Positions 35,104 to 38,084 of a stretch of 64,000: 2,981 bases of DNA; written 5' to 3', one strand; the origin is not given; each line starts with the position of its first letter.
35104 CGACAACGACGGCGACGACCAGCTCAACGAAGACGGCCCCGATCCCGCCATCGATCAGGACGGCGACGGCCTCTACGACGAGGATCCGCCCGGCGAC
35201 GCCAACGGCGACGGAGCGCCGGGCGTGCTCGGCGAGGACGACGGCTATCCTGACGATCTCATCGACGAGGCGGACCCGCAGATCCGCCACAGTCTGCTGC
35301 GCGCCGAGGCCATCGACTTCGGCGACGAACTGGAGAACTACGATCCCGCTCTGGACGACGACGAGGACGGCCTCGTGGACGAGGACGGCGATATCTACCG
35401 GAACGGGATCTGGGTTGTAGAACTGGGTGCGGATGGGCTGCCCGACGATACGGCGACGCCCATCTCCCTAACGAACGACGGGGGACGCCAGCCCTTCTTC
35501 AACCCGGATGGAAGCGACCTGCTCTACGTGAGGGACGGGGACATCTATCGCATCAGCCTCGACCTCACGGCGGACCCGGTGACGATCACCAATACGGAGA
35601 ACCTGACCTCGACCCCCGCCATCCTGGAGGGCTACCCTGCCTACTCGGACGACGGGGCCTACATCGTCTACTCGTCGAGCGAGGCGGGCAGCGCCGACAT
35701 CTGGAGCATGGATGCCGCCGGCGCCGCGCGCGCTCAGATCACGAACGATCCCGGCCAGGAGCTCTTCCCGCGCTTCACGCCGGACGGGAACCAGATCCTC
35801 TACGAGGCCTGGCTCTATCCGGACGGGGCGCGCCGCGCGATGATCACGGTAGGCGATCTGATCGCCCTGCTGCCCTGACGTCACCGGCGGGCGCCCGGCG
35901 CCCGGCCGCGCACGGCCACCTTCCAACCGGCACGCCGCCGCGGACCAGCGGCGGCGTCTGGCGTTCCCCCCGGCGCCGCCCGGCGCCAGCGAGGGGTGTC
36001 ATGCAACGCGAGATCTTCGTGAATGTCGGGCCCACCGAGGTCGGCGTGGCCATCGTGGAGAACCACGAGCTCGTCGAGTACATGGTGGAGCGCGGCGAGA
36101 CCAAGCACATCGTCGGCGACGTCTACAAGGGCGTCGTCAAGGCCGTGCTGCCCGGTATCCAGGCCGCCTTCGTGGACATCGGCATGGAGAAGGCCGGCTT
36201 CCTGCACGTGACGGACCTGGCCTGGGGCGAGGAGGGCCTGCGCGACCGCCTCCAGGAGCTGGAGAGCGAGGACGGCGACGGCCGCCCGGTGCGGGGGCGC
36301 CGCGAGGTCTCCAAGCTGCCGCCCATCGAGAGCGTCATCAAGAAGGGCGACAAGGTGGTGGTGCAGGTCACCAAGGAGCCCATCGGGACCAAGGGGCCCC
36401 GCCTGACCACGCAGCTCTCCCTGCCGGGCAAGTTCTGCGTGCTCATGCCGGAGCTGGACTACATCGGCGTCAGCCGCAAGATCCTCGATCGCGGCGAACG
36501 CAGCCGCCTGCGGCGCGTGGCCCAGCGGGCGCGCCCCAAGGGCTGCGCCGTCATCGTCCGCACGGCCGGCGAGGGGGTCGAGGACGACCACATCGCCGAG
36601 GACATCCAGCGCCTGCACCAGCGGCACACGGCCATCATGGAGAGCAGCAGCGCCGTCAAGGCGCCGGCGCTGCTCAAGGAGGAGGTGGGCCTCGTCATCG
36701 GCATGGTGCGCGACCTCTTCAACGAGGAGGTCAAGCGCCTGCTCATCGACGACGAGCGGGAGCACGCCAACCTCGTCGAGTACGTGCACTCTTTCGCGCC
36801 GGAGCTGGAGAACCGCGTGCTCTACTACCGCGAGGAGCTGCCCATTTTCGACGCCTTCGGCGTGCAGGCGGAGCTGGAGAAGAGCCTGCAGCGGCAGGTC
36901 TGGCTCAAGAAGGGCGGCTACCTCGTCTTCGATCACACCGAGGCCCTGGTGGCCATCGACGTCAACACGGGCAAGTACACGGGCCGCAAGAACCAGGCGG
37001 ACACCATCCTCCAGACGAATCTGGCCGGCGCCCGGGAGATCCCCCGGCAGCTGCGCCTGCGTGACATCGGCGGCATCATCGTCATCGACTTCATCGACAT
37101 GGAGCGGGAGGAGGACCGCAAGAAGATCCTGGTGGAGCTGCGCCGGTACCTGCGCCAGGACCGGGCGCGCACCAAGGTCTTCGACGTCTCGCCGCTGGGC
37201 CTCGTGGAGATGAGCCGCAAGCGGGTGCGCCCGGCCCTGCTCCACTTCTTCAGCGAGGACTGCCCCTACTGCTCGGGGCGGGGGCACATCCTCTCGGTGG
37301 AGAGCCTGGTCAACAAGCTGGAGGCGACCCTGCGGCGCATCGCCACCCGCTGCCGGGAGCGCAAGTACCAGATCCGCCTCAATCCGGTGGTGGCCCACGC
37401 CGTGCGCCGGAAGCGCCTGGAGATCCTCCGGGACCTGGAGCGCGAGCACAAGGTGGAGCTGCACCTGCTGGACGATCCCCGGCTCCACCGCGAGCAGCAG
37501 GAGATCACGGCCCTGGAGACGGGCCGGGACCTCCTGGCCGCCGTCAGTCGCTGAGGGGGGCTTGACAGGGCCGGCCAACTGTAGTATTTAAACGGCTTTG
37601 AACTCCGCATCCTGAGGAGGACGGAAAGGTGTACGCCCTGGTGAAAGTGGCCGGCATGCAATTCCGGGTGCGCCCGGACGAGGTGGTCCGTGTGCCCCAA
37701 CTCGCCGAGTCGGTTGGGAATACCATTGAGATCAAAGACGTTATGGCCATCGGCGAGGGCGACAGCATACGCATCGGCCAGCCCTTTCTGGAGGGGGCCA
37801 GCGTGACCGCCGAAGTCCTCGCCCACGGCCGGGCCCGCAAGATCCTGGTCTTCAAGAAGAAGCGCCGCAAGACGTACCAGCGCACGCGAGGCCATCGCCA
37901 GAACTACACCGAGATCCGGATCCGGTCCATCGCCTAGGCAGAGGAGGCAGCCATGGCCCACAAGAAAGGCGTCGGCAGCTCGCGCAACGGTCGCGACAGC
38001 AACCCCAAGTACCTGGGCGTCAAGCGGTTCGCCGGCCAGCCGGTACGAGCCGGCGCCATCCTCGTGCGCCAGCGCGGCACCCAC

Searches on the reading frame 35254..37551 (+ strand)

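Call 14: search_protein_families(library=pfam, proteins=[window:35254-37551:+], max_evalue=0.001)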
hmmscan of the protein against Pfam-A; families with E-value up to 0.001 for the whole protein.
window:35254-37551:+ (766 aa): 3 families
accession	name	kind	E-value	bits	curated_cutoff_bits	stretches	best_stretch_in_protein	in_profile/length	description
PF10150.14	RNase_E_G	-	1.7e-98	329.8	25.5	1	389-658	1-270/270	Ribonuclease E/G family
PF20833.2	RNase_E_G_Thio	-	3.7e-07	30.6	26.8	1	670-752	2-84/86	RNase E/G, Thioredoxin-like domain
PF00575.29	S1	-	1.8e-05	25.5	22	1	284-375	1-62/74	S1 RNA binding domain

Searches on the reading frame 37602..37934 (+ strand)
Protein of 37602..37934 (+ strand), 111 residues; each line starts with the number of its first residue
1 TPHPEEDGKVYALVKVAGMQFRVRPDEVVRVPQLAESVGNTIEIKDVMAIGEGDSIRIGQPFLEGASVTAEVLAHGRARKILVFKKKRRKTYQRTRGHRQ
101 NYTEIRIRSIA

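Call 14: search_protein_families(library=pfam, proteins=[window:37602-37934:+], max_evalue=0.001)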
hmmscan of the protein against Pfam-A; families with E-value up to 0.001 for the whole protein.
window:37602-37934:+ (111 aa): 1 family
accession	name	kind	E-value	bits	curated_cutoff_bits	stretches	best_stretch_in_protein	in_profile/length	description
PF00829.26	Ribosomal_L21p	-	5.9e-35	119.9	27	1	10-110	1-99/99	Ribosomal prokaryotic L21 protein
